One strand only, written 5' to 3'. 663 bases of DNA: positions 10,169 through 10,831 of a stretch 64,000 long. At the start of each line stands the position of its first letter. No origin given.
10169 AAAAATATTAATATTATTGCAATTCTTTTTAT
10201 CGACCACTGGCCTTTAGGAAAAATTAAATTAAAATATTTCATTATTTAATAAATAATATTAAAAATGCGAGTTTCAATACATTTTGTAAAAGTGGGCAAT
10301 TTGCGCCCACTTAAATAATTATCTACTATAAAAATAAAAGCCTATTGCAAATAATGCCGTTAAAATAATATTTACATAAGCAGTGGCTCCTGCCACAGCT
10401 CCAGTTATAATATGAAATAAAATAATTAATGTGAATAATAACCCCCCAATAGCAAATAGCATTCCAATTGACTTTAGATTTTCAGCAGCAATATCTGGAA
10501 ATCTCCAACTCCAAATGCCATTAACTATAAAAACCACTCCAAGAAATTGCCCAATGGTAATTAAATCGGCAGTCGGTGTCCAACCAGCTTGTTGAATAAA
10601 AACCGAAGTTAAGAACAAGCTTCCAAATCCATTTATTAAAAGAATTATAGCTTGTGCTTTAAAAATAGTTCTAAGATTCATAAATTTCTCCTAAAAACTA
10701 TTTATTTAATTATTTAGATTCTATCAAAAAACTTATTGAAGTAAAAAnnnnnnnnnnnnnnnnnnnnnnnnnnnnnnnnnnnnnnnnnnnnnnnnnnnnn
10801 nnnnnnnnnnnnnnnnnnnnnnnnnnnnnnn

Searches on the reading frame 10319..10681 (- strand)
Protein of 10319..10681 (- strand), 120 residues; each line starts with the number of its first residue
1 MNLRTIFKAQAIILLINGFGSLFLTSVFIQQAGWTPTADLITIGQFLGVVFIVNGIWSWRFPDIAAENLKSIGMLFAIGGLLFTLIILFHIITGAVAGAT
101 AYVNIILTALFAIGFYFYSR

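Call 78: find_encoding_contigs(protein=window:10319-10681:-, flank=10000, max_places=10)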
Protein window:10319-10681:- (120 aa): no gene with exactly this product is on record in the collection.
